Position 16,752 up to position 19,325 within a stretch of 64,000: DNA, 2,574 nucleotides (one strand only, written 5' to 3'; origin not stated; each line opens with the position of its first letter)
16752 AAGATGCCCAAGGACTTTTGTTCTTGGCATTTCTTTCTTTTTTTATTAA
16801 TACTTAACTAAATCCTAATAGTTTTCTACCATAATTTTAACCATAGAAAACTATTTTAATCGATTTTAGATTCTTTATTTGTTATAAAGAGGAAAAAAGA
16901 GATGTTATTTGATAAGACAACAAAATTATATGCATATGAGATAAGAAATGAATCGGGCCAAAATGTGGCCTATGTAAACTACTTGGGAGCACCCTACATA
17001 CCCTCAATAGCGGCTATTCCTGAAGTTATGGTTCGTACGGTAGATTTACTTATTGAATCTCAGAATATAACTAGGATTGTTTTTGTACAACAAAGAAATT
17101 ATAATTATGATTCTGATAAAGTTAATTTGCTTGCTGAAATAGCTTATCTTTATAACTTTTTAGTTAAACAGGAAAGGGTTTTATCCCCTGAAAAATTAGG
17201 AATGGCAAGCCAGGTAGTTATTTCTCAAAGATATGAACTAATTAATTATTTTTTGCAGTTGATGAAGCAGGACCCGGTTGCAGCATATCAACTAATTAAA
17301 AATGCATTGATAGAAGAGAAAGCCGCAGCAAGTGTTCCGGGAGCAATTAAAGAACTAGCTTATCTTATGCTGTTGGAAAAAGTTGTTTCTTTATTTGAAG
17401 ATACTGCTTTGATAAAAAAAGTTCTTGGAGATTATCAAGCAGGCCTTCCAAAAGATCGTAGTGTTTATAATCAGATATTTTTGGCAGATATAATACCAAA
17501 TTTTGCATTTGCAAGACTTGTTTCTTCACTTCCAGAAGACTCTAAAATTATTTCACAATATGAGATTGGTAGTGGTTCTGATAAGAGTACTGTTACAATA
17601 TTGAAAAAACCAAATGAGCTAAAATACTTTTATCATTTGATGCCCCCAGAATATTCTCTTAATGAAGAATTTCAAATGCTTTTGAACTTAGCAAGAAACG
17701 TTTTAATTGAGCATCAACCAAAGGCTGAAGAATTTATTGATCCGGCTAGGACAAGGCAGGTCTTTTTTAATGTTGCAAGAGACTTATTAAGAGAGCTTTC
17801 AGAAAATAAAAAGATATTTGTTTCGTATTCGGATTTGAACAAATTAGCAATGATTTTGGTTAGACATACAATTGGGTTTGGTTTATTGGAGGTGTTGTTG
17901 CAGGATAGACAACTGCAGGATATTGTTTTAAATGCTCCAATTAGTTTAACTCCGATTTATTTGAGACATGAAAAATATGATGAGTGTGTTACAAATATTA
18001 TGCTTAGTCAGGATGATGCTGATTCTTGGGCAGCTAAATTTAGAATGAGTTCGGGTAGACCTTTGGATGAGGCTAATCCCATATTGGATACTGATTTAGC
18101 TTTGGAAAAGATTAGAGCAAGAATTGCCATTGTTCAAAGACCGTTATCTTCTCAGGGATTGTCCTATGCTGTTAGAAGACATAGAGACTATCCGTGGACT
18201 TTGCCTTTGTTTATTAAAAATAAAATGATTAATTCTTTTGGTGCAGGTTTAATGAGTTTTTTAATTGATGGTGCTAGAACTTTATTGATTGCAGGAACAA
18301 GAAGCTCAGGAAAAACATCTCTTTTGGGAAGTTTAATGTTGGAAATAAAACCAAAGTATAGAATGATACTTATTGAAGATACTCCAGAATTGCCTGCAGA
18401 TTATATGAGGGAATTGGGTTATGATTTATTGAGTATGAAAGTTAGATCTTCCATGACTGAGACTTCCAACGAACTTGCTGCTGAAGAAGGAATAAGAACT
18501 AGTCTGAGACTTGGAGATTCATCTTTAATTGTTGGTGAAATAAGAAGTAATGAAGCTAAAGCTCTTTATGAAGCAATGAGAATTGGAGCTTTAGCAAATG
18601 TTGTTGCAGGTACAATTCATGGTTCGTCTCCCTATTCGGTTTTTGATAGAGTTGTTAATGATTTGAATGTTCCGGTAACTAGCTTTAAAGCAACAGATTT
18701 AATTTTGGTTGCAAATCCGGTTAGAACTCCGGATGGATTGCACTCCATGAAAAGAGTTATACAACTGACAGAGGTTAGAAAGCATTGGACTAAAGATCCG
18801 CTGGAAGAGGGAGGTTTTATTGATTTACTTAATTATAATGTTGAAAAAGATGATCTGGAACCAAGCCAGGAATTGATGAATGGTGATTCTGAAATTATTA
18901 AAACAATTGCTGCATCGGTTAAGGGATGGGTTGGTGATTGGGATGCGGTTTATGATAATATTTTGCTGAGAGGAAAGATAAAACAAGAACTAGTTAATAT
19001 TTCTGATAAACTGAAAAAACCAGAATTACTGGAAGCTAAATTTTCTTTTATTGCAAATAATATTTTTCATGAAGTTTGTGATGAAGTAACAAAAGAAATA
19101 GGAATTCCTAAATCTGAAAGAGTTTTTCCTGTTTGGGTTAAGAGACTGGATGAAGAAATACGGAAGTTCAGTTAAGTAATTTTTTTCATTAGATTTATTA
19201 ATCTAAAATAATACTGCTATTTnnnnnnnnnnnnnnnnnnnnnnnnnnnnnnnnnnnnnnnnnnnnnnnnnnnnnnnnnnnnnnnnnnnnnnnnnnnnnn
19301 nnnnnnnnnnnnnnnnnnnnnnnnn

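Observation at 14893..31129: Self-contained type IV pilus-like locus with an atypical parts list (~16 kb)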

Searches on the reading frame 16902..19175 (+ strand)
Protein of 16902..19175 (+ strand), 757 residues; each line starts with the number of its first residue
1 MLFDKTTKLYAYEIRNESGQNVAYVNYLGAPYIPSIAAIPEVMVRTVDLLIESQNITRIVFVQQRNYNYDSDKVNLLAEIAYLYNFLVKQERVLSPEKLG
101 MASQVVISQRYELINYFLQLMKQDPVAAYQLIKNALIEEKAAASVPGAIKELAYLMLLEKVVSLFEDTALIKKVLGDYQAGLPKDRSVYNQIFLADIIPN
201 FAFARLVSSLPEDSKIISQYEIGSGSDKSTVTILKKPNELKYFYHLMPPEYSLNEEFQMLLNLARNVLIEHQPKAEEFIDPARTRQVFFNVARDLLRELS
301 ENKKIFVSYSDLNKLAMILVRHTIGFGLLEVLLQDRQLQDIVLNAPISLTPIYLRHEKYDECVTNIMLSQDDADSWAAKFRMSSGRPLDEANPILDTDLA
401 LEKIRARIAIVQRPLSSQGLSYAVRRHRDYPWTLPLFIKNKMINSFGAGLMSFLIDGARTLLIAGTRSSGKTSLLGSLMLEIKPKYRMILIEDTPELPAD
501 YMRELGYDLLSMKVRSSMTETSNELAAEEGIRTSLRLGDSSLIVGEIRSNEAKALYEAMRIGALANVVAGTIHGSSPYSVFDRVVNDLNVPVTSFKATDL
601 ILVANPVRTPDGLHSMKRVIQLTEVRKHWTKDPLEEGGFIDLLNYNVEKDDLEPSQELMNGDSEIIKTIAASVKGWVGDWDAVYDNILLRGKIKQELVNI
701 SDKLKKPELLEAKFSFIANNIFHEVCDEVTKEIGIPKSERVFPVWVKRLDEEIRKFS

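Call 4: search_protein_families(library=pfam, proteins=[window:16902-19175:+], max_evalue=0.1)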
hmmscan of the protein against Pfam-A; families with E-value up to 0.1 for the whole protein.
window:16902-19175:+ (757 aa): 1 family
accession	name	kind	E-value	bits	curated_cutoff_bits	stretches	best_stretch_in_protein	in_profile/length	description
PF00437.27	T2SSE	-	1.5e-10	40.7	24.9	1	413-585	99-256/370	Type II/IV secretion system protein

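Call 5: search_protein_families(library=ncbifam, proteins=[window:16902-19175:+], max_evalue=0.1)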
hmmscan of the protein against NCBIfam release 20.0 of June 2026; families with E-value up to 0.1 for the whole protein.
window:16902-19175:+ (757 aa): 12 families
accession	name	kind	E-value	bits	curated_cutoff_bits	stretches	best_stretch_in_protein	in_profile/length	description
NF058587.1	archaellum_moto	equivalog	2e-38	132.5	550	1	277-699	112-501/527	archaellum flagellar ATPase motor FlaI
TIGR03819.1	heli_sec_ATPase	hypoth_equivalog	5.6e-34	117.8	373.15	1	304-584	30-297/340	TadA family conjugal transfer-associated ATPase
NF053672.1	bindosome_BasE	exception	4e-17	62.1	1000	1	312-654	125-450/512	bindosome assembly system ATPase subunit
TIGR02788.1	VirB11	equivalog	1.9e-16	60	249.95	1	454-586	140-264/308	P-type DNA transfer ATPase VirB11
TIGR02782.1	TrbB_P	equivalog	6.4e-16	58.5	304.55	1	330-585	15-253/303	P-type conjugative transfer ATPase TrbB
NF010469.0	PRK13894.1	subfamily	1.2e-12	47.9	508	1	321-584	20-264/320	conjugal transfer ATPase TrbB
NF010425.0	PRK13851.1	equivalog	2.4e-09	36.5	461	1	454-585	158-281/344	type IV secretion system protein VirB11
NF041000.1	ATPase_ComGA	equivalog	3e-08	33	300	1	460-596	130-253/267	competence type IV pilus ATPase ComGA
NF010407.0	PRK13833.1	subfamily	1.9e-07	30.8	499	1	389-584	78-259/323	conjugal transfer protein TrbB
NF010475.0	PRK13900.1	equivalog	4.8e-07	29.2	389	1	434-578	140-273/333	type IV secretion system ATPase VirB11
TIGR02524.1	dot_icm_DotB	equivalog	0.004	16.4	463.3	1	461-587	137-259/358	Dot/Icm type IV secretion system ATPase DotB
TIGR00035.1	asp_race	subfamily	0.036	13.7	93.1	1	700-736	65-101/236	amino acid racemase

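Call 12: find_homologous_proteins(query=window:16902-19175:+, max_evalue=1e-10)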
Query window:16902-19175:+ (757 aa): 5009 proteins with E <= 1e-10 among 8000 candidates; the best 120 are listed.
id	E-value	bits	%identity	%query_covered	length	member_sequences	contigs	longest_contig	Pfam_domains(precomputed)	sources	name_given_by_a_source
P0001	0.0e+0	1666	100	100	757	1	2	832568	PF00437.27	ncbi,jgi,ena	ncbi:MAG: type II/IV secretion system ATPase subunit [Candidatus Pacearchaeota archaeon]|jgi:type IV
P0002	0.0e+0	1360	79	100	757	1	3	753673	PF00437.27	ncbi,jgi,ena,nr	ncbi:MAG TPA: type II/IV secretion system ATPase subunit [Candidatus Paceibacterota bacterium]|nr:ty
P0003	0.0e+0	1355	80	100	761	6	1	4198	PF00437.27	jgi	-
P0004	0.0e+0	1292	76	100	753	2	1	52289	PF00437.27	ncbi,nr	ncbi:type II/IV secretion system ATPase subunit [Candidatus Pacearchaeota archaeon]|nr:type II/IV se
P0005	0.0e+0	1291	75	100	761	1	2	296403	PF00437.27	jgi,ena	jgi:type IV secretory pathway ATPase VirB11/archaellum biosynthesis ATPase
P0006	0.0e+0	1286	75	100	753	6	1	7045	PF00437.27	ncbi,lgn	-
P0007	0.0e+0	1264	74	100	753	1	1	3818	PF00437.27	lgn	-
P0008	0.0e+0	1263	74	100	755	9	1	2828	PF00437.27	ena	-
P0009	0.0e+0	1261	74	100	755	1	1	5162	PF00437.27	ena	-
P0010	0.0e+0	1239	72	100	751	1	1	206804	PF00437.27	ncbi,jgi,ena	ncbi:MAG: type II/IV secretion system ATPase subunit [Candidatus Pacearchaeota archaeon]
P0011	0.0e+0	1229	71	100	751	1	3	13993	PF00437.27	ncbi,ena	ncbi:MAG: type II/IV secretion system ATPase subunit [Nanoarchaeota archaeon]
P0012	0.0e+0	1228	72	100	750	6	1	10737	PF00437.27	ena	-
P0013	0.0e+0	1226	71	100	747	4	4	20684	PF00437.27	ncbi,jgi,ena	-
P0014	0.0e+0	1226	72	100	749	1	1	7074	PF00437.27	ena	-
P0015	0.0e+0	1219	71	100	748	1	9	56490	PF00437.27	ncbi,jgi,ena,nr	ncbi:type II/IV secretion system ATPase subunit [Candidatus Pacearchaeota archaeon]|nr:type II/IV se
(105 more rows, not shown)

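Call 34: search_solved_structures(query=window:16902-19175:+, max_evalue=0.001, show_alignments=2)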
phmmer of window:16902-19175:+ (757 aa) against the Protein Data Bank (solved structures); distinct sequences matched with E-value up to 0.001: 10.
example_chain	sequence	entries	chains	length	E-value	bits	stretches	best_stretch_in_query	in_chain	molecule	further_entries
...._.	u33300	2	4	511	4.6e-27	97.8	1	214-606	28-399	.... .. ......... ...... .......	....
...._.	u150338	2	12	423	1.1e-19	73.4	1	292-587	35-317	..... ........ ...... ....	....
8rjf_A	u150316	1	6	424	1.2e-19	73.4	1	292-587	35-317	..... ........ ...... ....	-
9e24_A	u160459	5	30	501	1.9e-19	72.7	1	292-587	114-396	CpaF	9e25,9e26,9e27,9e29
4ii7_A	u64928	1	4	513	2.6e-16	62.3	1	319-625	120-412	FlaI ATPase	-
4ihq_A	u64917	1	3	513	1.7e-15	59.5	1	319-625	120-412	FlaI ATPase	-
6bge_A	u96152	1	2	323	5.9e-06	28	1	391-586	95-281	VirB11-like protein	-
2gza_A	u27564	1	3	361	6e-06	28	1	450-562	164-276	Type IV secretion system protein VirB11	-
1g6o_A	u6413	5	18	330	6.3e-06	28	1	391-586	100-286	CAG-ALPHA | virB11 homolog | Cag-alfa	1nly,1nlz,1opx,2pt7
3jvu_A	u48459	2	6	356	0.00084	20.9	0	458-586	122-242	Twitching mobility protein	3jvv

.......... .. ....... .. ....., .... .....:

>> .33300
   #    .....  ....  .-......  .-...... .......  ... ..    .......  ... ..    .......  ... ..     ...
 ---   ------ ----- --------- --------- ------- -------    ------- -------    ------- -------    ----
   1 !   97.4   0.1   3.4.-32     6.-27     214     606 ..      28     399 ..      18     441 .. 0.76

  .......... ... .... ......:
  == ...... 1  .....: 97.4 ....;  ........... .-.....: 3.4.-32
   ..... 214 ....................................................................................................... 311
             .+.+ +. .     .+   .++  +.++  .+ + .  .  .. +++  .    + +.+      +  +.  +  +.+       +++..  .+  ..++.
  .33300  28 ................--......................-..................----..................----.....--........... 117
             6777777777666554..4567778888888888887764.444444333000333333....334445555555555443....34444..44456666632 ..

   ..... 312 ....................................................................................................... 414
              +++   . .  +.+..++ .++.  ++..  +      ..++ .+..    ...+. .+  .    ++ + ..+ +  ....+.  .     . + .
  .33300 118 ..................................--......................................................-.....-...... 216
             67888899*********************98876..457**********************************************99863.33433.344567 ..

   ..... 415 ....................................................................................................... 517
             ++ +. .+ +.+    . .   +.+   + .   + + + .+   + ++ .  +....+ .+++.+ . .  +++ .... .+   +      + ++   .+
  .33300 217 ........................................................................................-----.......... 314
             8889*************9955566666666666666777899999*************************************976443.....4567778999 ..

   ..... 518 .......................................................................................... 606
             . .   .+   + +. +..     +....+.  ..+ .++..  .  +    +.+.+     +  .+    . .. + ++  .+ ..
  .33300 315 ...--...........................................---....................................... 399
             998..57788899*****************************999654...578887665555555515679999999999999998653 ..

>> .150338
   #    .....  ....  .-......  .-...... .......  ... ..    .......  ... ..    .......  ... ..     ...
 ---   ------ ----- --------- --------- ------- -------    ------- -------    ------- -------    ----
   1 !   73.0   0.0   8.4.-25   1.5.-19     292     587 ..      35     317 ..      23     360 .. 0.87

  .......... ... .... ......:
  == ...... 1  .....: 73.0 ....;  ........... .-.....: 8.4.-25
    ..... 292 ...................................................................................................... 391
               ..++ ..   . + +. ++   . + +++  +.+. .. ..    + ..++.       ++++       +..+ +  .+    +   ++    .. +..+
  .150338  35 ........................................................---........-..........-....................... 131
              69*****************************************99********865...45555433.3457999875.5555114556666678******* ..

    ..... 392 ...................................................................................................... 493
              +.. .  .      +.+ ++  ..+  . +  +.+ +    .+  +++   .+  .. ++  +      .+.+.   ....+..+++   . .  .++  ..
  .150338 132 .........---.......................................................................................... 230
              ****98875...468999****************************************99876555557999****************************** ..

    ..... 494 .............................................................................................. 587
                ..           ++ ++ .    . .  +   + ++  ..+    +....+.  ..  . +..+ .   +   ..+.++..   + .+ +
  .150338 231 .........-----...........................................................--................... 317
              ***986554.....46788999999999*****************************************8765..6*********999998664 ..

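Call 66: predict_structure(alignment_id=A3)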
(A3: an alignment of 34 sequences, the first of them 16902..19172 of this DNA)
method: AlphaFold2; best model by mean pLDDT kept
length: 757 residues; sequences in the alignment: 34
mean_pLDDT: 78.1   pTM: 0.63
mean pLDDT of the five models: 78.1, 75.6, 71.1, 62.1, 54.9
residues with pLDDT >= 90: 121; 70-90: 469; 50-70: 121; < 50: 46
segments of 3 or more residues with pLDDT < 50: 199-209, 271-277, 514-530, 612-616
pLDDT, mean of each block of 10 residues (from residue 1): 65 73 79 84 92 85 76 91 92 83 77 92 91 88 64 85 91 70 69 69 42 79 82 83 81 73 68 50 72 86 86 84 71 86 80 84 75 74 73 76 78 82 83 90 89 80 78 86 77 63 81 46 42 55 71 61 65 86 83 83 71 52 85 85 80 84 82 76 90 96 91 92 90 85 94 85
secondary structure, 60 per line:
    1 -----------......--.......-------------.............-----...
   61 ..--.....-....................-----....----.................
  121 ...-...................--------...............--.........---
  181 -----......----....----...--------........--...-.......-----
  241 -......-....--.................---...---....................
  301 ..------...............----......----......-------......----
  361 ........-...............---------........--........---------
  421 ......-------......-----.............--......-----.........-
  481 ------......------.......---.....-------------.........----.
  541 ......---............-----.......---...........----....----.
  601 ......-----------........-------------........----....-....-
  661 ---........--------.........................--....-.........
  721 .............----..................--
elements in order (helices of 4 or more, strands of 3 or more residues): E12-17 E20-26 H40-52 E58-62 E65-69 H71-90 H96-99 H104-123 H125-143 H152-166 H169-177 H186-191 E196-199 E204-206 E215-222 E229-235 E242-247 H249-252 H255-271 H281-302 H309-323 H328-333 E338-343 E351-356 E361-368 H370-384 E394-401 E404-411 E421-426 H434-439 H445-457 E460-465 H471-479 E487-492 H499-505 E509-513 H527-535 E540-546 H550-561 E567-573 H577-587 H592-595 E600-606 E618-625 E639-646 E651-654 H656-659 H664-671 H680-704 H707-710 H712-733 H738-755

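Call 69: fold_search(model_id=the predicted structure, library=pdb)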
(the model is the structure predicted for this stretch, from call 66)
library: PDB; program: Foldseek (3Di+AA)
matches with E <= 10: 1381; with E <= 0.001: 135
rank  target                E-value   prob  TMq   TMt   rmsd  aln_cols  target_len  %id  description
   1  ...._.                1.5e-27  1.00  0.45  0.63   7.4       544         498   20  Crystal structure of the archaeal secretion ATPase GspE in complex with AMP-PNP (released 2007-02-13)
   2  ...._2                4.0e-27  1.00  0.49  0.70   6.3       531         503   20  Crystal structure of the archaeal secretion ATPase GspE in complex with AMP-PNP (released 2007-02-13)
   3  4ii7_D                4.0e-25  1.00  0.45  0.64   7.3       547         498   17  Archaellum Assembly ATPase FlaI (released 2013-03-06)
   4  4ii7_C                5.4e-25  1.00  0.44  0.61   7.7       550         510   18  Archaellum Assembly ATPase FlaI (released 2013-03-06)
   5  4ihq_A                9.6e-25  1.00  0.47  0.67   7.3       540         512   17  Archaellum Assembly ATPase FlaI bound to ADP (released 2013-03-06)
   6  4ii7_B                1.8e-24  1.00  0.46  0.65   7.3       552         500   18  Archaellum Assembly ATPase FlaI (released 2013-03-06)
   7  4ii7_A                3.5e-24  1.00  0.44  0.62   7.7       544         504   18  Archaellum Assembly ATPase FlaI (released 2013-03-06)
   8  4ihq_C                3.9e-24  1.00  0.44  0.62   7.4       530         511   17  Archaellum Assembly ATPase FlaI bound to ADP (released 2013-03-06)
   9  8rjf_A                1.7e-20  1.00  0.37  0.59   7.6       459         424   22  TadA/CpaF with ADP (released 2024-08-14)
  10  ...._A                6.5e-20  1.00  0.37  0.60   7.5       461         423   21  TadA/CpaF with AMPPNP (released 2024-08-14)
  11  9e24_A                2.1e-19  1.00  0.40  0.65   6.1       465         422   21  Closed structure of CpaF without nucleotides (Apo dataset) (released 2025-04-23)
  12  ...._B                2.3e-17  1.00  0.33  0.55   7.8       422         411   21  TadA/CpaF with AMPPNP (released 2024-08-14)
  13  2pt7_B                4.9e-14  1.00  0.29  0.62   4.8       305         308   20  Crystal structure of Cag VirB11 (HP0525) and an inhibitory protein (HP1451) (released 2007-11-13)
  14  1nlz_B                1.3e-13  1.00  0.29  0.63   5.1       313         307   19  Crystal structure of unliganded traffic ATPase of the type IV secretion system of helicobacter pylori (released 2003-05-06)
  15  1nlz_D                3.4e-13  1.00  0.29  0.61   5.0       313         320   19  Crystal structure of unliganded traffic ATPase of the type IV secretion system of helicobacter pylori (released 2003-05-06)
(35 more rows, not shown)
